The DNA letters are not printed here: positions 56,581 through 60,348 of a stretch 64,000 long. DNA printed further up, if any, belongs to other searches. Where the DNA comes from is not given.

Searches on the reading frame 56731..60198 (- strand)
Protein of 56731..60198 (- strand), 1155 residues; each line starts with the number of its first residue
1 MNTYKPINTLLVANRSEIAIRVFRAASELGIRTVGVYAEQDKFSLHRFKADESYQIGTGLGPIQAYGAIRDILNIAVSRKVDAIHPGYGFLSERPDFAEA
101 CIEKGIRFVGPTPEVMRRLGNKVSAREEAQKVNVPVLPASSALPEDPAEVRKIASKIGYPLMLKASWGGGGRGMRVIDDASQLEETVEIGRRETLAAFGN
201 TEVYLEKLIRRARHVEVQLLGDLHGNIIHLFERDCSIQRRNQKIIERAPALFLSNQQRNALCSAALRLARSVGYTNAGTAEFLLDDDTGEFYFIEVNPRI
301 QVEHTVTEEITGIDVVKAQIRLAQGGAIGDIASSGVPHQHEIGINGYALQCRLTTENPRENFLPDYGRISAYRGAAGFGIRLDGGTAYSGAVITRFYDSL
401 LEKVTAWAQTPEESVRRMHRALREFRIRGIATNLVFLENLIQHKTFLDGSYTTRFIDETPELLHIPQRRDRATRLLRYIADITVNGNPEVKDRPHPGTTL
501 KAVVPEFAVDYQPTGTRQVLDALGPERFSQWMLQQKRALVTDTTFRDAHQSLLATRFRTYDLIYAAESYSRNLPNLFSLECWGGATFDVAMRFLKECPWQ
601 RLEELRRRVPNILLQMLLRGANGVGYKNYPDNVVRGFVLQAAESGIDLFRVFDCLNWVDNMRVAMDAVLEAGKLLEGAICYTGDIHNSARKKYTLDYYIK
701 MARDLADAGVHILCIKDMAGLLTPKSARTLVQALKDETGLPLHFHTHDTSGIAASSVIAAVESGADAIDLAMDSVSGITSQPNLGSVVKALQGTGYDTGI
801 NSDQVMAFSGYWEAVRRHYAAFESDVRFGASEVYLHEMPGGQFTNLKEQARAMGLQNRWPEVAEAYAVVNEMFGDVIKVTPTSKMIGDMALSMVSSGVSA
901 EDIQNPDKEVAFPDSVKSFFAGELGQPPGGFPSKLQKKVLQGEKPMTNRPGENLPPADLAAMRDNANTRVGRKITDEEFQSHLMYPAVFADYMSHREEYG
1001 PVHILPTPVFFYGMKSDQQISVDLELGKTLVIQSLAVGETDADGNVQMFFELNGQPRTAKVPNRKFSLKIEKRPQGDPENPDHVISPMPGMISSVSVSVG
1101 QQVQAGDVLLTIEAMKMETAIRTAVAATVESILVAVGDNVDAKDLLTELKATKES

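Call 6: search_protein_families(library=pfam, proteins=[window:56731-60198:-])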
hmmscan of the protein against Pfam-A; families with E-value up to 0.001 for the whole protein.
window:56731-60198:- (1155 aa): 10 families
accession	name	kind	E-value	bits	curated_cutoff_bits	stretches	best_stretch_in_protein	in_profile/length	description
PF02436.23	PYC_OADA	-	9e-75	251.3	27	1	833-1032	1-200/201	Conserved carboxylase domain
PF02786.22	CPSase_L_D2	-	4.9e-72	242.3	19.8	1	122-326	2-206/211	Carbamoyl-phosphate synthase L chain, ATP binding domain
PF00289.28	Biotin_carb_N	-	6.3e-38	130.1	25.5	1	7-116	2-110/110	Biotin carboxylase, N-terminal domain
PF02785.25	Biotin_carb_C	-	2.9e-31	108.2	32.4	1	350-458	1-108/108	Biotin carboxylase C-terminal domain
PF00364.28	Biotin_lipoyl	-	5.3e-14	52.3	22.1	1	1084-1149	3-73/73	Biotin-requiring enzyme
PF00682.25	HMGL-like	-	1.3e-12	48.2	29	1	694-808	140-256/260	HMGL-like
PF02222.28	ATP-grasp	-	1.4e-08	35.1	27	1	131-300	5-163/179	ATP-grasp domain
PF13533.13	Biotin_lipoyl_2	-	4.8e-08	33.1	29.8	1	1086-1113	5-32/32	Biotin-lipoyl like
PF07478.18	Dala_Dala_lig_C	-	1.1e-06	28.8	24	1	148-298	26-174/204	D-ala D-ala ligase C-terminus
PF13437.12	HlyD_3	-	0.00016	22.8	22.2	0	1084-1124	2-41/106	HlyD family secretion protein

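Call 42: search_protein_families(library=ncbifam, proteins=[window:56731-60198:-])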
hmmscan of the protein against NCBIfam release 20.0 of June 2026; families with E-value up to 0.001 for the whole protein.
window:56731-60198:- (1155 aa): 61 families (the best 25 are shown)
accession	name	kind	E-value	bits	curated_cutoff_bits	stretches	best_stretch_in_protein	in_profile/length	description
TIGR01235.1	pyruv_carbox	equivalog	0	1730.4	1114.45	1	10-1149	2-1142/1143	pyruvate carboxylase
NF009554.0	PRK12999.1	equivalog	0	1723.1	965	1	5-1150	3-1146/1147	pyruvate carboxylase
NF006367.0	PRK08591.1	subfamily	7e-160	532.6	597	1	7-459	2-444/451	acetyl-CoA carboxylase biotin carboxylase subunit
NF005525.0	PRK07178.1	equivalog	1.9e-156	521.4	768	1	7-474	2-457/471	acetyl-CoA carboxylase biotin carboxylase subunit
NF006406.0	PRK08654.1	equivalog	5.9e-155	516.6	739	1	8-462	3-446/499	acetyl-CoA carboxylase biotin carboxylase subunit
TIGR00514.1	accC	equivalog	1.5e-153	511.8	626.5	1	8-459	3-444/449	acetyl-CoA carboxylase biotin carboxylase subunit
NF009471.0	PRK12833.1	equivalog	7.9e-150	499.4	686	1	5-457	3-445/467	acetyl-CoA carboxylase biotin carboxylase subunit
NF006761.0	PRK09282.1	domain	2.1e-148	495.4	402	1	537-1150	3-590/591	pyruvate carboxylase subunit B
TIGR02712.1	urea_carbox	equivalog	1.4e-146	490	1303.85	2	8-459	2-442/1201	urea carboxylase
TIGR01108.1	oadA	equivalog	2e-142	475.6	756.5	1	540-1146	1-582/582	sodium-extruding oxaloacetate decarboxylase subunit alpha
NF004085.0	PRK05586.1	equivalog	2.3e-142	475.1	723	1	8-458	3-443/448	acetyl-CoA carboxylase biotin carboxylase subunit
NF006287.0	PRK08463.1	equivalog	1e-135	453.3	775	1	7-463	2-449/479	acetyl-CoA carboxylase subunit A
NF006286.0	PRK08462.1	equivalog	1.1e-128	429.9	740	1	7-458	4-443/445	acetyl-CoA carboxylase biotin carboxylase subunit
NF010643.0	PRK14040.1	subfamily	1.1e-121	407.2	892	1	535-1149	4-594/595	oxaloacetate decarboxylase subunit alpha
NF010645.0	PRK14042.1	equivalog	1.6e-110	370.6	1182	1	537-1146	3-590/596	pyruvate carboxylase subunit B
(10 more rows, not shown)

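Call 46: find_homologous_proteins(query=window:56731-60198:-, max_evalue=1e-100)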
Query window:56731-60198:- (1155 aa): 8000 proteins with E <= 1e-100 among 8000 candidates; the best 120 are listed.
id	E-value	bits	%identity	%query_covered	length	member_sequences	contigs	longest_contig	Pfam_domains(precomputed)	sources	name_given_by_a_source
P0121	0.0e+0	2626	100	100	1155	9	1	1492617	PF25973.1,PF00682.26,PF02786.23,PF00364.29,PF00289.29,PF02222.28,PF02436.24,PF07478.19,PF02785.26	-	-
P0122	0.0e+0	2285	86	100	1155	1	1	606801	PF00682.26,PF02786.23,PF00364.29,PF00289.29,PF02222.28,PF02436.24,PF07478.19,PF02785.26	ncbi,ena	-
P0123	0.0e+0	2127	80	99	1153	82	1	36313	PF00682.26,PF02786.23,PF00364.29,PF00289.29,PF02222.28,PF02436.24,PF07478.19,PF02785.26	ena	-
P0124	0.0e+0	2083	79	100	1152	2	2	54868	PF00682.26,PF02786.23,PF00364.29,PF00289.29,PF02222.28,PF02436.24,PF07478.19,PF02785.26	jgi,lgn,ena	-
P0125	0.0e+0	2014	75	100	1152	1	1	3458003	PF25973.1,PF00682.26,PF02786.23,PF00364.29,PF00289.29,PF02222.28,PF02436.24,PF02785.26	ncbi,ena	-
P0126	0.0e+0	2013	75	100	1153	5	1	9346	PF00682.26,PF02786.23,PF00364.29,PF00289.29,PF02222.28,PF02436.24,PF07478.19,PF02785.26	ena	-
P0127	0.0e+0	2013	75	100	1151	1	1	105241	PF00682.26,PF02786.23,PF00364.29,PF00289.29,PF02222.28,PF02436.24,PF07478.19,PF02785.26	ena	-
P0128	0.0e+0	2013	75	100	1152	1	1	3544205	PF00682.26,PF02786.23,PF00364.29,PF00289.29,PF02436.24,PF02785.26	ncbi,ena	-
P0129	0.0e+0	2009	75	100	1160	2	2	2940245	PF25973.1,PF00682.26,PF02786.23,PF00364.29,PF00289.29,PF02222.28,PF02436.24,PF07478.19,PF02785.26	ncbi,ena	-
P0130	0.0e+0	2007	75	99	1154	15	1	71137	PF00682.26,PF02786.23,PF00364.29,PF00289.29,PF02222.28,PF02436.24,PF07478.19,PF02785.26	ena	-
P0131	0.0e+0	2006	75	100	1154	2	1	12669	PF25973.1,PF00682.26,PF02786.23,PF00364.29,PF00289.29,PF02222.28,PF02436.24,PF02785.26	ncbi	-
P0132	0.0e+0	2004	75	100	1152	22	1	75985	PF00682.26,PF02786.23,PF00364.29,PF00289.29,PF02222.28,PF02436.24,PF02785.26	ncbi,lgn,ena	-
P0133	0.0e+0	2004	75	99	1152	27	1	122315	PF00682.26,PF02786.23,PF00364.29,PF00289.29,PF02222.28,PF02436.24,PF02785.26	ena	-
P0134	0.0e+0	2003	75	100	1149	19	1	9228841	PF00682.26,PF02786.23,PF00364.29,PF00289.29,PF02222.28,PF02436.24,PF07478.19,PF02785.26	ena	-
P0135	0.0e+0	1998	75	99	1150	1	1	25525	PF25973.1,PF00682.26,PF02786.23,PF00364.29,PF00289.29,PF02222.28,PF02436.24,PF07478.19,PF02785.26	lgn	-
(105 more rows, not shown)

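Call 47: find_encoding_contigs(protein=P0122, flank=10000, max_places=2)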
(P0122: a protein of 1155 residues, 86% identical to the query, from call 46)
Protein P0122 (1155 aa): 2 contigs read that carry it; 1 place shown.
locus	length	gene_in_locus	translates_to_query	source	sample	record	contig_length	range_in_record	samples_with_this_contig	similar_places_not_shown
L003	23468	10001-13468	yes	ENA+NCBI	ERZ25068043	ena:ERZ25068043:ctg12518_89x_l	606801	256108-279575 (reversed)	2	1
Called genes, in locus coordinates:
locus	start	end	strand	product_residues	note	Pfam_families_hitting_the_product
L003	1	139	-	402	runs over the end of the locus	PF07690:MFS_1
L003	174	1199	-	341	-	PF01926:MMR_HSR1, PF02421:FeoB_N, PF02824:TGS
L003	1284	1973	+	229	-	PF00106:adh_short, PF08659:KR (weak), PF13561:adh_short_C2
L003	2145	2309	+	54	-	PF21344:Zn_ribbon_LysW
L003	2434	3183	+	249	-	PF22626:LysX_preATP_grasp, PF08443:RimK, PF02222:ATP-grasp (weak)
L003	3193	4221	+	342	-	PF01118:Semialdhyde_dh, PF22698:Semialdhyde_dhC_1, PF02774:Semialdhyde_dhC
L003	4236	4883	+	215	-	-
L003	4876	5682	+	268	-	PF00696:AA_kinase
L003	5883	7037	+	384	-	PF00202:Aminotran_3, PF00155:Aminotran_1_2 (faint)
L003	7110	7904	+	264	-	PF03009:GDPD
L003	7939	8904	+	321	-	PF03446:NAD_binding_2, PF03807:F420_oxidored (weak), PF14833:NAD_binding_11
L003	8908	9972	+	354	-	PF05544:Pro_racemase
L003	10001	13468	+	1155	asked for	PF00289:Biotin_carb_N, PF02222:ATP-grasp, PF02786:CPSase_L_D2, PF07478:Dala_Dala_lig_C (faint), PF02785:Biotin_carb_C, PF00682:HMGL-like, PF02436:PYC_OADA, PF00364:Biotin_lipoyl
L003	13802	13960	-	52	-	-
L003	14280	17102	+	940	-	PF16078:2-oxogl_dehyd_N, PF00676:E1_dh, PF02779:Transket_pyr, PF16870:OxoGdeHyase_C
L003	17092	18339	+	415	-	PF00364:Biotin_lipoyl, PF02817:E3_binding, PF00198:2-oxoacid_dh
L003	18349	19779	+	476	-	PF00890:FAD_binding_2 (weak), PF01134:GIDA (weak), PF01262:AlaDh_PNT_C (faint), PF03486:HI0933_like (weak), PF07992:Pyr_redox_2, PF12831:FAD_oxidored (weak), PF00070:Pyr_redox, PF02852:Pyr_redox_dim, +4 more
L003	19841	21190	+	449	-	PF02878:PGM_PMM_I, PF02879:PGM_PMM_II, PF02880:PGM_PMM_III, PF00408:PGM_PMM_IV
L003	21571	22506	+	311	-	PF13483:Lactamase_B_3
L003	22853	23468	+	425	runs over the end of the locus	PF04955:HupE_UreJ (weak), PF13795:HupE_UreJ_2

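Call 48: find_encoding_contigs(protein=P0125, flank=10000, max_places=2)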
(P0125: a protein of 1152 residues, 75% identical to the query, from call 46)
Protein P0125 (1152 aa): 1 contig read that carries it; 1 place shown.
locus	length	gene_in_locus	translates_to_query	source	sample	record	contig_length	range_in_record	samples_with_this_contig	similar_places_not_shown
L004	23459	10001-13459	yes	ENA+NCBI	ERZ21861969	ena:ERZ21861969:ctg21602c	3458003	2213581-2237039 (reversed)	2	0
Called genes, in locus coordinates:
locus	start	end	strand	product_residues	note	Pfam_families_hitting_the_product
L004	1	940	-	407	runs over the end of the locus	PF07690:MFS_1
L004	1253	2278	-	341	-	PF00009:GTP_EFTU (faint), PF01926:MMR_HSR1, PF02421:FeoB_N, PF02824:TGS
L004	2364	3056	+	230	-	PF00106:adh_short, PF08659:KR, PF13561:adh_short_C2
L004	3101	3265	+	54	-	PF08271:Zn_Ribbon_TF (weak), PF21344:Zn_ribbon_LysW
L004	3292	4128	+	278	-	PF22626:LysX_preATP_grasp, PF02655:ATP-grasp_3 (faint), PF08443:RimK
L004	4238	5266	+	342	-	PF01118:Semialdhyde_dh, PF22698:Semialdhyde_dhC_1, PF02774:Semialdhyde_dhC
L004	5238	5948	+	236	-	-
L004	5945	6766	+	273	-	PF00696:AA_kinase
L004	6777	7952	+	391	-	PF00202:Aminotran_3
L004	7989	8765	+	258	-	PF03009:GDPD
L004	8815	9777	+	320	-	PF03446:NAD_binding_2, PF03807:F420_oxidored (weak), PF14833:NAD_binding_11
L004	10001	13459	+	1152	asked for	PF00289:Biotin_carb_N, PF02222:ATP-grasp (weak), PF02786:CPSase_L_D2, PF02785:Biotin_carb_C, PF00682:HMGL-like, PF02436:PYC_OADA, PF25973:BSH_CzcB (faint), PF00364:Biotin_lipoyl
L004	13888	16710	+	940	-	PF16078:2-oxogl_dehyd_N (weak), PF00676:E1_dh, PF02779:Transket_pyr, PF16870:OxoGdeHyase_C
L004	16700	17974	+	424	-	PF00364:Biotin_lipoyl, PF02817:E3_binding, PF00198:2-oxoacid_dh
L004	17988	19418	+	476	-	PF00890:FAD_binding_2 (weak), PF01134:GIDA, PF01262:AlaDh_PNT_C (faint), PF01946:Thi4 (weak), PF07992:Pyr_redox_2, PF12831:FAD_oxidored (weak), PF00070:Pyr_redox, PF02852:Pyr_redox_dim, +5 more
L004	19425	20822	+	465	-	PF02878:PGM_PMM_I, PF02879:PGM_PMM_II, PF02880:PGM_PMM_III, PF00408:PGM_PMM_IV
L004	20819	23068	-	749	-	PF00521:DNA_topoisoIV, PF03989:DNA_gyraseA_C (faint)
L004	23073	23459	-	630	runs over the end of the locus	PF02518:HATPase_c, PF00204:DNA_gyraseB, PF01751:Toprim, PF00986:DNA_gyraseB_C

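Call 92: list_cluster_members(proteins=[P0121, P0002, P0122])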
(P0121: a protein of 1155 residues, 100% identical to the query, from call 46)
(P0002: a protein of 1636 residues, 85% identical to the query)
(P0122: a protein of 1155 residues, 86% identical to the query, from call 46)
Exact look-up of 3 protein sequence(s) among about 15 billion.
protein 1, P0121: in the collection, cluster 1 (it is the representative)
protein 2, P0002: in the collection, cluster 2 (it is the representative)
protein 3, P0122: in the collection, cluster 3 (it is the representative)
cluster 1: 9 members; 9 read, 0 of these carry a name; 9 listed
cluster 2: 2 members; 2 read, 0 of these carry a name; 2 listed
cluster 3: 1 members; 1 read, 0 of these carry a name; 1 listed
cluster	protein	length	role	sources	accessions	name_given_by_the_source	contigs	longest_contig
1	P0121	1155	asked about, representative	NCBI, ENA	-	-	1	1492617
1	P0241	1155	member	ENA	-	-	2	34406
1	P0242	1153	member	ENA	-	-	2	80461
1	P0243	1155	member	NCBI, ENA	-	-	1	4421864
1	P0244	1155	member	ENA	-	-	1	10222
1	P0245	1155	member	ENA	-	-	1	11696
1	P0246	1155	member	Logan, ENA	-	-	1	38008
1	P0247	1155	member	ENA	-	-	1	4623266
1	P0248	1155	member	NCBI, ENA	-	-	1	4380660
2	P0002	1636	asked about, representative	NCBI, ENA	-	-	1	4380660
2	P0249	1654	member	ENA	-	-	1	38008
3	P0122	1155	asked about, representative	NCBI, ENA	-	-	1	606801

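Call 93: find_encoding_contigs(protein=P0243, flank=10000, max_places=2)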
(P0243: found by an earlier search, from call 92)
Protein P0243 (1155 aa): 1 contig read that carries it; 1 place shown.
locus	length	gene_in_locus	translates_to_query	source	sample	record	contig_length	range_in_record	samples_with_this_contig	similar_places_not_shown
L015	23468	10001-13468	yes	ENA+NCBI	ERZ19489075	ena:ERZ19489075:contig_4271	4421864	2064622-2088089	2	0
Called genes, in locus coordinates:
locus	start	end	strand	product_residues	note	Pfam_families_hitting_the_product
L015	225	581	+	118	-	PF09811:Yae1_N (faint)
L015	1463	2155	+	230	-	PF00106:adh_short, PF08659:KR (weak), PF13561:adh_short_C2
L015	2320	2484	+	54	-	PF21344:Zn_ribbon_LysW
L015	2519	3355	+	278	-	PF22626:LysX_preATP_grasp, PF08443:RimK, PF02222:ATP-grasp (weak)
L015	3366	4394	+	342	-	PF01118:Semialdhyde_dh, PF22698:Semialdhyde_dhC_1, PF02774:Semialdhyde_dhC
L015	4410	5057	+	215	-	-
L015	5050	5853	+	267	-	PF00696:AA_kinase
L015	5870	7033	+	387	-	PF00202:Aminotran_3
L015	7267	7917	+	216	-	PF03009:GDPD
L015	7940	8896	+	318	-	PF03446:NAD_binding_2, PF03807:F420_oxidored (weak), PF14833:NAD_binding_11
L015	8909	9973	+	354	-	PF05544:Pro_racemase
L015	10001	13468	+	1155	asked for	PF00289:Biotin_carb_N, PF02222:ATP-grasp, PF02786:CPSase_L_D2, PF07478:Dala_Dala_lig_C (faint), PF02785:Biotin_carb_C, PF00682:HMGL-like, PF02436:PYC_OADA, PF00364:Biotin_lipoyl, +1 more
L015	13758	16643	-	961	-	PF20465:MmeI_hel, PF20473:MmeI_Mtase, PF07669:Eco57I (weak), PF20466:MmeI_TRD (weak)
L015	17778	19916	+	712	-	PF03235:GmrSD_N, PF04326:SLFN_AlbA_2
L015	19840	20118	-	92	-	-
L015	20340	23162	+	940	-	PF16078:2-oxogl_dehyd_N, PF00676:E1_dh, PF02779:Transket_pyr, PF16870:OxoGdeHyase_C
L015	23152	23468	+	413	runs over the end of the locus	PF00364:Biotin_lipoyl, PF02817:E3_binding, PF00198:2-oxoacid_dh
